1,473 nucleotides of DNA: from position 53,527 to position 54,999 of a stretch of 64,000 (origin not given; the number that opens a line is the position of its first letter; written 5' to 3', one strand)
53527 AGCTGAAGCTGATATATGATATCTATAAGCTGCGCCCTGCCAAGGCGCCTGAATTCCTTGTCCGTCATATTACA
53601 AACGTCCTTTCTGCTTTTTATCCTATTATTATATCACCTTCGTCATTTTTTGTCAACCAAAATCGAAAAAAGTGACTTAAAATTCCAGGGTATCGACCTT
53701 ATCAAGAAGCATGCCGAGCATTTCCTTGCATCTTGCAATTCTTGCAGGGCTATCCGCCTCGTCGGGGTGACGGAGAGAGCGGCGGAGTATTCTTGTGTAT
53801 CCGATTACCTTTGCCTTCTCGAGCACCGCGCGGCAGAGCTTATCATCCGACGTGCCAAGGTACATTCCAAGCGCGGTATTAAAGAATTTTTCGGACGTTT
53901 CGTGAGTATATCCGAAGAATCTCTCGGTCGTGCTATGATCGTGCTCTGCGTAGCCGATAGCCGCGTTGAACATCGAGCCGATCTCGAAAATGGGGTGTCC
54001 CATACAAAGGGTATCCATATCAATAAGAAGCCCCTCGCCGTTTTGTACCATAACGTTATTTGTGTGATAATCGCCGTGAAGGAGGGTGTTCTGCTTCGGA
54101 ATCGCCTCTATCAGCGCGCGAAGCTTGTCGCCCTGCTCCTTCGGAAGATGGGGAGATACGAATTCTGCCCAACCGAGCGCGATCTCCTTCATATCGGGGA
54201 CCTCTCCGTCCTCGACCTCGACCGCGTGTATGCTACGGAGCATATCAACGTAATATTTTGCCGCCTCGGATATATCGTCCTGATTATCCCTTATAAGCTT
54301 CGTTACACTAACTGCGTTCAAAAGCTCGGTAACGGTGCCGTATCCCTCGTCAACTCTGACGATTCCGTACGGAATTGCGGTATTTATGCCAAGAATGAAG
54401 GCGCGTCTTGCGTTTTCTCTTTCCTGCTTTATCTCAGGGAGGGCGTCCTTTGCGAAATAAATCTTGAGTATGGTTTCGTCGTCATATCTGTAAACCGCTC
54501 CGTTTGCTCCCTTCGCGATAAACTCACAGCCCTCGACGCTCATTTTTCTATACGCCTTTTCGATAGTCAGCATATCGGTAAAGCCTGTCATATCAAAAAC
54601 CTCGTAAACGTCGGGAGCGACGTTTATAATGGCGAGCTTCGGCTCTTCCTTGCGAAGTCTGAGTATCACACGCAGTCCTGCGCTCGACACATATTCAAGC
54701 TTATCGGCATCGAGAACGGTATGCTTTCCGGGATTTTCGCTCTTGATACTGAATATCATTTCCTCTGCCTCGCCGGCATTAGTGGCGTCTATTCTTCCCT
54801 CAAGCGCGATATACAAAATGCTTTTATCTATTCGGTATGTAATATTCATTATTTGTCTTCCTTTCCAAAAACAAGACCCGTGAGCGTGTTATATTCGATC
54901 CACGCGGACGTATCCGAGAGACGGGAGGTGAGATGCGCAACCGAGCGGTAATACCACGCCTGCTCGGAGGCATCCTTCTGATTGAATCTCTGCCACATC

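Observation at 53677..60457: Seven-gene partner-switching operon with no sigma factor and enzymatic outputs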

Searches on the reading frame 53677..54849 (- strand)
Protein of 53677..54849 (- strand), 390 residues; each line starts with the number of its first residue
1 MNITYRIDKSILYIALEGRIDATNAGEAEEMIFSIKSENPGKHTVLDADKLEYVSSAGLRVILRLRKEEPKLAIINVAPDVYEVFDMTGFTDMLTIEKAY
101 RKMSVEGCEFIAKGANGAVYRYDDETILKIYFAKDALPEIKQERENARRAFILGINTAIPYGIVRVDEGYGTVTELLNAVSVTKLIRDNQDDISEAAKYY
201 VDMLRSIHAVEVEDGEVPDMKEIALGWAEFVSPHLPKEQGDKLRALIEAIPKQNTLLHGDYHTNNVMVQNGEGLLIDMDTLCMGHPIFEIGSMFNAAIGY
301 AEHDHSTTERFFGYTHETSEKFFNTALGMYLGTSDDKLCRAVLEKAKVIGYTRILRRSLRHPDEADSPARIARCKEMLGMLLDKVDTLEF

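Call 3: search_protein_families(library=pfam, proteins=[window:53677-54849:-], max_evalue=0.01)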
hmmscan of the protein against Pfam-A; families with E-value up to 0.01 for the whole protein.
window:53677-54849:- (390 aa): 4 families
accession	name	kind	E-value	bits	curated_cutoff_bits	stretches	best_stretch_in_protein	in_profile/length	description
PF01636.29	APH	-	1.1e-19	71.5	23.2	1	108-299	2-214/239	Phosphotransferase enzyme family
PF01740.26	STAS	-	8.1e-12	45.3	22.6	1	3-99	2-102/106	STAS domain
PF13466.11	STAS_2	-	1.5e-06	28.7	29.2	1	14-90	1-79/80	STAS domain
PF02958.26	EcKL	-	0.00094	19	22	1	251-278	212-245/294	Ecdysteroid kinase-like family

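Call 4: search_protein_families(library=ncbifam, proteins=[window:53677-54849:-], max_evalue=0.01)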
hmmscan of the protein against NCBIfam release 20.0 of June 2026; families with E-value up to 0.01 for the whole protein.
window:53677-54849:- (390 aa): 8 families
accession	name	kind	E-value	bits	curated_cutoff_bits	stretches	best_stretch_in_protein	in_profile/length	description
TIGR02172.1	Fb_sc_TIGR02172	paralog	2.8e-33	115.6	228.2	1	111-324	9-220/226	TIGR02172 family protein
TIGR00377.1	ant_ant_sig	superfamily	1.6e-16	60.1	53.45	1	1-98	3-104/108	anti-sigma factor antagonist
TIGR02886.1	spore_II_AA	equivalog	3.5e-09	36.6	114.75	1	8-98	6-100/106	anti-sigma F factor antagonist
TIGR01767.2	MTRK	equivalog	5.4e-05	22.4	275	1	252-322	224-299/401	S-methyl-5-thioribose kinase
TIGR02906.1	spore_CotS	subfamily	0.00052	19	172.7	1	250-304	184-239/314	CotS family spore coat protein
NF008738.0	PRK11768.1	equivalog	0.0023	17.3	194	1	243-289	186-231/327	serine/threonine protein kinase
NF033068.1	APH_3p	equivalog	0.0032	17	205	0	145-272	53-193/255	APH(3') family aminoglycoside O-phosphotransferase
NF012171.0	APH_6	equivalog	0.0034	16.7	325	1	248-297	155-199/270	APH(6)-I family aminoglycoside O-phosphotransferase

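Call 8: find_homologous_proteins(query=window:53677-54849:-)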
Query window:53677-54849:- (390 aa): 7804 proteins with E <= 0.001 among 8000 candidates; the best 120 are listed.
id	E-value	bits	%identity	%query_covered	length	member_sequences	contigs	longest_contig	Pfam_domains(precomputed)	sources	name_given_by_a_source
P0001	4.1e-258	873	100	100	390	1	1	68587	PF01740.27,PF01636.30,PF13466.13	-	-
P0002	5.4e-220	748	83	100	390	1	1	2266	PF01740.27,PF01636.30,PF13466.13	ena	-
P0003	6.3e-219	744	82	100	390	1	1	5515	PF01740.27,PF01636.30,PF13466.13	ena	-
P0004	7.0e-219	744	83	100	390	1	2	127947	PF01740.27,PF01636.30,PF13466.13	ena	-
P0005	7.3e-219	744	82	100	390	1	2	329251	PF01740.27,PF01636.30,PF13466.13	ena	-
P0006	9.7e-219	744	82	100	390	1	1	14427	PF01740.27,PF01636.30,PF13466.13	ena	-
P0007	1.1e-218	744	82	100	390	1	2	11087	PF01740.27,PF01636.30,PF13466.13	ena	-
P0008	1.3e-218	743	82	100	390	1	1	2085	PF01740.27,PF01636.30,PF13466.13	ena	-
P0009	3.0e-218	742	81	100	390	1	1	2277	PF01740.27,PF01636.30,PF13466.13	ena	-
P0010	3.3e-218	742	82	100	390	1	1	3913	PF01740.27,PF01636.30,PF13466.13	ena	-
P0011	4.3e-218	742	82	100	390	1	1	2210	PF01740.27,PF01636.30,PF13466.13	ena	-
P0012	5.5e-218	741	81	100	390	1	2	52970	PF01740.27,PF01636.30,PF13466.13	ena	-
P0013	5.6e-218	741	82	100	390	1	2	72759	PF01740.27,PF01636.30,PF13466.13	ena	-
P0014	5.9e-218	741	82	100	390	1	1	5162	PF01740.27,PF01636.30,PF13466.13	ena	-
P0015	6.7e-218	741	82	100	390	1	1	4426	PF01740.27,PF01636.30,PF13466.13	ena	-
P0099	1.5e-215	733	81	100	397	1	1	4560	PF01740.27,PF01636.30,PF13466.13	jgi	jgi:uncharacterized protein (TIGR02172 family)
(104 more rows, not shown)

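Call 11: find_related_loci(query=A1, collection=genome_contigs, flank=10000)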
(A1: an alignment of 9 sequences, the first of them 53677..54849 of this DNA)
Query A1 (390 aa) in genome_contigs; peptide patterns used: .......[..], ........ (x = any residue, [..] = any of these).
210 stretches matched a pattern; 116 encode a relative of the query (tblastn E <= 1e-3); the best 80 are kept; 80 distinct loci.
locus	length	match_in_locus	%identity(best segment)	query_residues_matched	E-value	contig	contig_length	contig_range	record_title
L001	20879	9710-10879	81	1-390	0e+0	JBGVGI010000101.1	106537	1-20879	MAG: Oscillospiraceae bacterium isolate fecal_MAG_370 fecal_MAG_370_contig_0102, whole genome shotgun sequence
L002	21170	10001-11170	80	1-390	0e+0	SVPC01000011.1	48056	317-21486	MAG: Oscillospiraceae bacterium isolate SIG581 NODE_16847_length_48056_cov_2.209456, whole genome shotgun sequence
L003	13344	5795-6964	80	1-390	0e+0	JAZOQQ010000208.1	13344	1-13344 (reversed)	MAG: Acutalibacteraceae bacterium isolate T1900045566_YK20190260.MAGScoT_cleanbin_000032 SGB_7942_k141_2528445, whole ge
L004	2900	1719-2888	81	1-390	0e+0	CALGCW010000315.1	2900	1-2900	MAG TPA_asm: uncultured Clostridia bacterium isolate SRR6425794_bin.80_CONCOCT_v1.1_MAG genome assembly, contig: ERZ1767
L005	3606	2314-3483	81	1-390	0e+0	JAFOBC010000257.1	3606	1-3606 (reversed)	MAG: Clostridia bacterium isolate RGIG306 Dairy_cattle_Colon-1__c542413, whole genome shotgun sequence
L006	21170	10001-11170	80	1-390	0e+0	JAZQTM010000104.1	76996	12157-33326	MAG: Acutalibacteraceae bacterium isolate T1900045189_TC20190185.MAGScoT_cleanbin_000004 SGB_5280_k141_3095530, whole ge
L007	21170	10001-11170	80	1-390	0e+0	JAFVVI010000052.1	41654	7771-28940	MAG: Oscillospiraceae bacterium isolate RGIG5428 Sheep_Colon-4__c1013900, whole genome shotgun sequence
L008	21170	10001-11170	81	1-390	0e+0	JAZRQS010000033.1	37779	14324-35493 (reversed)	MAG: Eubacteriales bacterium isolate T1900045361_YK20190051.MAGScoT_cleanbin_000005 SGB_6814_k141_2116912, whole genome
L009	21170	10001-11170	80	1-390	0e+0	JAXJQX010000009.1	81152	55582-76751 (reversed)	MAG: Acutalibacteraceae bacterium isolate DOME_MAG_2713 2713_C0211_k141_183145, whole genome shotgun sequence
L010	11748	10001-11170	81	1-390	0e+0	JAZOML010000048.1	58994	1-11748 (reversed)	MAG: Eubacteriales bacterium isolate T1900045648_YK20190342.MAGScoT_cleanbin_000010 SGB_8181_k141_174080, whole genome s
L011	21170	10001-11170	81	1-390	0e+0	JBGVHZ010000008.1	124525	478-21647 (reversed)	MAG: Faecousia sp. isolate fecal_MAG_331 fecal_MAG_331_contig_0008, whole genome shotgun sequence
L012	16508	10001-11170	80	1-390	0e+0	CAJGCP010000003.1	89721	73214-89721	MAG: uncultured Acetatifactor sp. isolate MAG34 genome assembly, contig: k141_3229001_length_89721_cov_11.7272, whole ge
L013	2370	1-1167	80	2-390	0e+0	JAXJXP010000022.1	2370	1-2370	MAG: Clostridia bacterium isolate DOME_MAG_7129 7129_C0426_k141_242452, whole genome shotgun sequence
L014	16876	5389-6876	79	1-390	0e+0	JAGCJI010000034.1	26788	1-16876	MAG: Clostridia bacterium isolate RGIG9844 Yak_Rectum-1__c236689, whole genome shotgun sequence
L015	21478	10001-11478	80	1-390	0e+0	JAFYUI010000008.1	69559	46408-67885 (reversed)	MAG: Clostridia bacterium isolate RGIG7429 Water_buffalos_Colon-1__c142177, whole genome shotgun sequence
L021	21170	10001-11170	78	1-390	0e+0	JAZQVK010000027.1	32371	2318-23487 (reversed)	MAG: Eubacteriales bacterium isolate T1900045170_TC20190164.MAGScoT_cleanbin_000022 SGB_5181_k141_1618644, whole genome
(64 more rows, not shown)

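Call 38: search_solved_structures(query=window:53677-54849:-, max_evalue=0.01, show_alignments=2)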
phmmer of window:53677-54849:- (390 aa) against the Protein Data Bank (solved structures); distinct sequences matched with E-value up to 0.01: 6.
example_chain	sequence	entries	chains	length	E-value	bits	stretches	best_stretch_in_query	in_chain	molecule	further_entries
1th8_B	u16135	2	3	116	1.2e-06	31.1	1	5-98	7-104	Anti-sigma F factor antagonist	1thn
1tid_B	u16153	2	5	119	3.4e-06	29.6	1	5-98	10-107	Anti-sigma F factor antagonist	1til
1auz_A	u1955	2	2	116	7.7e-06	28.4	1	3-100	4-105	SPOIIAA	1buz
4hyl_A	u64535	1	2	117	3.4e-05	26.3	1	5-96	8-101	Stage II sporulation protein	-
1sbo_A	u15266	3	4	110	0.0015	20.9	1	4-68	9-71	Putative anti-sigma factor antagonist TM1442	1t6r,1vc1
3w0m_A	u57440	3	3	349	0.0095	18.2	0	241-294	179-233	Hygromycin-B 4-O-kinase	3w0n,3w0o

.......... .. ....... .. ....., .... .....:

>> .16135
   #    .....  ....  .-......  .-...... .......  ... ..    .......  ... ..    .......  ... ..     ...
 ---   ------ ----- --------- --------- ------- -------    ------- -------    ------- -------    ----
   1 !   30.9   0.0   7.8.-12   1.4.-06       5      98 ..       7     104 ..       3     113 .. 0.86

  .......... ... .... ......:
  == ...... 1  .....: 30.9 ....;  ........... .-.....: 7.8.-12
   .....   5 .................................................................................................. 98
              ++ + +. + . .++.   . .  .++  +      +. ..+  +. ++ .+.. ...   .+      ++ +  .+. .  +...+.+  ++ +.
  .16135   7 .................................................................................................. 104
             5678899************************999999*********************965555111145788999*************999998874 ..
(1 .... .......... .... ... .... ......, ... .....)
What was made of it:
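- On Partner-switching system (Rsb/SpoIIA type): SSAGL aligns to the SpoIIAA DSSGL motif (call 38).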

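Call 46: search_protein_families(library=padloc, proteins=[window:53677-54849:-], max_evalue=0.01)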
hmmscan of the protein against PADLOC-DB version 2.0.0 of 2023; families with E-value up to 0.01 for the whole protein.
window:53677-54849:- (390 aa): 0 families

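Call 49: search_protein_representatives(protein=window:53677-54849:-)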
Query: 390 residues. Proteins with E-value up to 0.001 (for the whole library): 5678; up to 1e-10: 1541; up to 1e-30: 647. The best 150 are listed.
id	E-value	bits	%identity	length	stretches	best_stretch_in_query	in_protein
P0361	2.7e-125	434.7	51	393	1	2-390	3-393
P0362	2.6e-106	372.2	46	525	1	4-389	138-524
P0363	2.3e-102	359.3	83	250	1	103-292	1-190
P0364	1.0e-101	357.1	44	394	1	10-390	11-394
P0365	3.1e-99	348.9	55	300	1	3-300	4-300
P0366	5.9e-99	348.0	43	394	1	3-388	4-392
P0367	8.9e-96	337.6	44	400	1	9-387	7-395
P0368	1.1e-95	337.2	43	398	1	8-361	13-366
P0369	5.3e-94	331.7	42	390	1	9-388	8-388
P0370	1.4e-93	330.4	45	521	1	8-373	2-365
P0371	7.7e-93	327.9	43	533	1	10-390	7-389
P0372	6.5e-91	321.6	44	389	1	6-380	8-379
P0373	9.1e-91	321.1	41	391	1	3-389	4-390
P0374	9.8e-90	317.7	41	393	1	12-386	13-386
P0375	1.2e-89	317.4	40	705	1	12-385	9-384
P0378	1.4e-86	307.3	38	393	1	2-389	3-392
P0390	1.4e-81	290.9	39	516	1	4-373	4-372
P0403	7.3e-77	275.3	38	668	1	13-388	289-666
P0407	2.0e-76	273.9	40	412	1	10-368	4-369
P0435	5.8e-72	259.2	34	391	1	5-389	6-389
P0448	1.8e-69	251.0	38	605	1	6-362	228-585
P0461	1.1e-67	245.2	39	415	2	43-378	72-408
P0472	9.7e-67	242.0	34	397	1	3-376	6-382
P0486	8.3e-66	239.0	37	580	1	13-362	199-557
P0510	1.1e-63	232.0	32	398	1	14-359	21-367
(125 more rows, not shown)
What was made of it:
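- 53677..54849 (-): g7: 390-aa STAS-APH fusion, the hub of the system. STAS is at 54553-54843 (Ser56 codon 54682-54684). The APH-fold kinase is at 53953-54528 (Lys129, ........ 54055-54078, IDMD 54013-54024). The family has 647 clusters at 50% identity with E<=1e-30 (call 49).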

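Call 50: list_cluster_members(proteins=[P0361, P0364, P0366, P0369, P0375, P0378, P0403, P0435, P0472, P0510])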
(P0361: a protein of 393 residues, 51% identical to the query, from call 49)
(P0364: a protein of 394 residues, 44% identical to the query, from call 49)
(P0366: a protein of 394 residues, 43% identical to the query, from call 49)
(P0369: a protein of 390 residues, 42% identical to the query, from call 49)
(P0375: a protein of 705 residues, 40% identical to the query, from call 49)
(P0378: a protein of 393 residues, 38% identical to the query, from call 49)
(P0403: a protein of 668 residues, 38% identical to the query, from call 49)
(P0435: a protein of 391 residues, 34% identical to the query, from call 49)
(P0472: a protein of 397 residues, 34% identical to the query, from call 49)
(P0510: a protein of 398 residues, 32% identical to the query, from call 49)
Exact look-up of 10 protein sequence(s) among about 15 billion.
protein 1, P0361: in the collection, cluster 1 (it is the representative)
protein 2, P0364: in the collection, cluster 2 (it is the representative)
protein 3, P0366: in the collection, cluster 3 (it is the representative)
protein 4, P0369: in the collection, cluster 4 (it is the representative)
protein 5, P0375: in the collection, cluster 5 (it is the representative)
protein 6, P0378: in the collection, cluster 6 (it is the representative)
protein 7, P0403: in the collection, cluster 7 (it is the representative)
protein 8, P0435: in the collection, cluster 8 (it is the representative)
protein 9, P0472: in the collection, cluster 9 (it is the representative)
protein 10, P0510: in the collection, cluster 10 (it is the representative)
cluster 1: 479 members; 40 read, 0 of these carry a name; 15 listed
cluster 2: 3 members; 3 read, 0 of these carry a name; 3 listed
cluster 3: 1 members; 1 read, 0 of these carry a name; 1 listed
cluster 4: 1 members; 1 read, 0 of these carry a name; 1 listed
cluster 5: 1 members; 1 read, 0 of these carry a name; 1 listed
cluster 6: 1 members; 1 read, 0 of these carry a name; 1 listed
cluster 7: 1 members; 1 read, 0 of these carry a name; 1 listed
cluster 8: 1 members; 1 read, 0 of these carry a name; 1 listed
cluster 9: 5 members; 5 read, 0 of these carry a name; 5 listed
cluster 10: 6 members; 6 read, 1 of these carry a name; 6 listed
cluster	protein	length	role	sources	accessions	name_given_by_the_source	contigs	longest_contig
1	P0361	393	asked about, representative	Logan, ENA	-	-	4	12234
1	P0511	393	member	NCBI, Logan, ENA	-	-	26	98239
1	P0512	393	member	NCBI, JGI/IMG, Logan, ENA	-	-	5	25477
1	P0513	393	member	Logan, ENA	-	-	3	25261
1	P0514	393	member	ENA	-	-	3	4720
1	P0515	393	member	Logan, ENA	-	-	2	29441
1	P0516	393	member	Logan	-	-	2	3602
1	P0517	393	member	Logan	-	-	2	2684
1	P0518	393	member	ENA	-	-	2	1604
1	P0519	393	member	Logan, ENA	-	-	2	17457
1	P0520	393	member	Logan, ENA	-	-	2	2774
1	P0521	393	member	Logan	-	-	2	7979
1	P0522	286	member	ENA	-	-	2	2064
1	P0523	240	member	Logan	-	-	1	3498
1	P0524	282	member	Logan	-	-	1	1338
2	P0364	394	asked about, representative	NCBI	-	-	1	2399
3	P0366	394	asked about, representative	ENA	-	-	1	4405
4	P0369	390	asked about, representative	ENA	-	-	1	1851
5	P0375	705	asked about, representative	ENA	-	-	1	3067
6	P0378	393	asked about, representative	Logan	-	-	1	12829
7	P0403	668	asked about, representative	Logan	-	-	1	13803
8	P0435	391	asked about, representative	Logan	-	-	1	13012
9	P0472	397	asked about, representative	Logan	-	-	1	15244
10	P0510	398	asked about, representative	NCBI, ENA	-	-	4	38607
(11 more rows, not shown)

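Call 52: find_related_loci(query=A5, collection=metagenome_contigs, flank=10000)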
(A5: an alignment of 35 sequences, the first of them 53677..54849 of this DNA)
Query A5 (390 aa) in metagenome_contigs; peptide patterns used: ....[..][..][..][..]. (x = any residue, [..] = any of these).
600 stretches matched a pattern (row limit reached: there are more); 585 encode a relative of the query (tblastn E <= 1e-3); the best 80 are kept; 80 distinct loci.
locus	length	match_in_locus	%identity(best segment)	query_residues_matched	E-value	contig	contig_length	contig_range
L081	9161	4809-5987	53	1-390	9e-135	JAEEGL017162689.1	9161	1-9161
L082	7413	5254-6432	52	1-390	3e-134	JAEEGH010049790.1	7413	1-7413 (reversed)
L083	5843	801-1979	52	1-390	1e-134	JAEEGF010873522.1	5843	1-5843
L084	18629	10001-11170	53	3-390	8e-134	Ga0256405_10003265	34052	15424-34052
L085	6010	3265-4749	51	12-390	3e-131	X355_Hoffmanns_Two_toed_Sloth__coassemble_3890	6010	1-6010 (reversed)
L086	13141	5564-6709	52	12-390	1e-130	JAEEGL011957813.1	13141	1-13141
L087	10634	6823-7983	50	6-390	9e-131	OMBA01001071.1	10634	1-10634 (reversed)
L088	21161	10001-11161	50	6-390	4e-130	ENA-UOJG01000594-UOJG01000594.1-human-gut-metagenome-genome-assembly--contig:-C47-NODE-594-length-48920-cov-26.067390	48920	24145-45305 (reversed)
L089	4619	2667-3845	52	1-390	2e-130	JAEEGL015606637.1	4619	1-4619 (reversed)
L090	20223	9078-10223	54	11-390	1e-128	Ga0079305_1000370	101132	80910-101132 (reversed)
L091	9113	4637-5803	50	5-390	4e-128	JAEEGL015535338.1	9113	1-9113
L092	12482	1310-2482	49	3-390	4e-128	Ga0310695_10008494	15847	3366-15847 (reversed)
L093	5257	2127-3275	51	10-390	8e-129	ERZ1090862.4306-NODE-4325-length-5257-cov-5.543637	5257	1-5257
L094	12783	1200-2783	51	1-390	3e-127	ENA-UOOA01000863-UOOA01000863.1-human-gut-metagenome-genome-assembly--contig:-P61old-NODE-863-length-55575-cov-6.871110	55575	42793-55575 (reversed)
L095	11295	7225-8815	51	1-390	2e-127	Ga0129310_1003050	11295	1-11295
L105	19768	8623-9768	50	12-390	5e-124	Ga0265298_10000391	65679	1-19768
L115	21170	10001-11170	51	2-390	6e-123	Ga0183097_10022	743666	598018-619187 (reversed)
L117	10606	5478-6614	50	14-390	1e-122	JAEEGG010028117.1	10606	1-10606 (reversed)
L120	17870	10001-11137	50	14-390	1e-122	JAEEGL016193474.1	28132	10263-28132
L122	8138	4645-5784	50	12-390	7e-122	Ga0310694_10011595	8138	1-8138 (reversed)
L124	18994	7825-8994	51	3-390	8e-122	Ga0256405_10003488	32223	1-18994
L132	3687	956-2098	50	12-390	3e-123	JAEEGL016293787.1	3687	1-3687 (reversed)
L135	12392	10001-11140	50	14-390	3e-120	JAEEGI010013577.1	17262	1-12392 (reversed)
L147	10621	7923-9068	49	12-390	3e-119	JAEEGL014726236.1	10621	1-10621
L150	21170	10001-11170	48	3-390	8e-124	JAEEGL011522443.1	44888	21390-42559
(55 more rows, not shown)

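Call 60: search_solved_structures(query=A5, max_evalue=0.1)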
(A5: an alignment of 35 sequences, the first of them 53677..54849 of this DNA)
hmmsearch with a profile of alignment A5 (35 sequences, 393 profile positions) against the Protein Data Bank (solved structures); distinct sequences matched with E-value up to 0.1: 44.
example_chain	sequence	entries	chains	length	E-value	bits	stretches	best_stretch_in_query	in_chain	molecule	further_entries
4hyl_A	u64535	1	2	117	2.9e-15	59.3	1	4-95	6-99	Stage II sporulation protein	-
1th8_B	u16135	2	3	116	1.4e-12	50.5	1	4-98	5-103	Anti-sigma F factor antagonist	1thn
1auz_A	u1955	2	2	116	4.9e-12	48.7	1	4-99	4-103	SPOIIAA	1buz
1tid_B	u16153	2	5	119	1.6e-11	47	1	4-98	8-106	Anti-sigma F factor antagonist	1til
1sbo_A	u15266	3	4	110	3.1e-10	42.8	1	5-99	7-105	Putative anti-sigma factor antagonist TM1442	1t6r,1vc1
6m36_B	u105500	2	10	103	5.7e-08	35.3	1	3-98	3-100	Anti-sigma-B factor antagonist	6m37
3w0m_A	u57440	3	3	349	2.3e-06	30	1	224-296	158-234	Hygromycin-B 4-O-kinase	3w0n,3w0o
3w0r_A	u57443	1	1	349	1.1e-05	27.8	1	224-296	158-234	Hygromycin-B 4-O-kinase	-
8ih8_A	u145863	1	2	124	2.5e-05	26.6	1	4-69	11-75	Anti-sigma-F factor antagonist RsfB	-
3w0q_A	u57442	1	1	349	7.9e-05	25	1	224-296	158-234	Hygromycin-B 4-O-kinase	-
3w0p_A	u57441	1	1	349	0.0001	24.6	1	224-296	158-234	Hygromycin-B 4-O-kinase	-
3w0s_A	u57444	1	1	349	0.0001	24.6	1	224-296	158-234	Hygromycin-B 4-O-kinase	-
3tyk_A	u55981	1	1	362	0.00011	24.5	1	224-296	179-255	Hygromycin-B 4-O-kinase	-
8jbi_D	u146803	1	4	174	0.00019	23.7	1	98-136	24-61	Secreted effector kinase SteC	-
4qtp_A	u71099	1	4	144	0.00052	22.3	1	9-65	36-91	Anti-sigma factor antagonist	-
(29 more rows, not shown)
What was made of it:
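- The nearest solved kinases are very distant: hygromycin kinase at E 2e-6 over about 70 residues, then YihE, YtaA and choline kinase (calls 38, 60). The family profile weakly matches YihE, YtaA (CotS-like) and the SteC effector kinase as well as small-molecule kinases (call 60). The best APH-region matches are to small-molecule kinases: hygromycin-B kinase, choline kinase and APH(3') (calls 38, 60).
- Tried and rejected: All matches are too remote to be informative (calls 38, 60).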
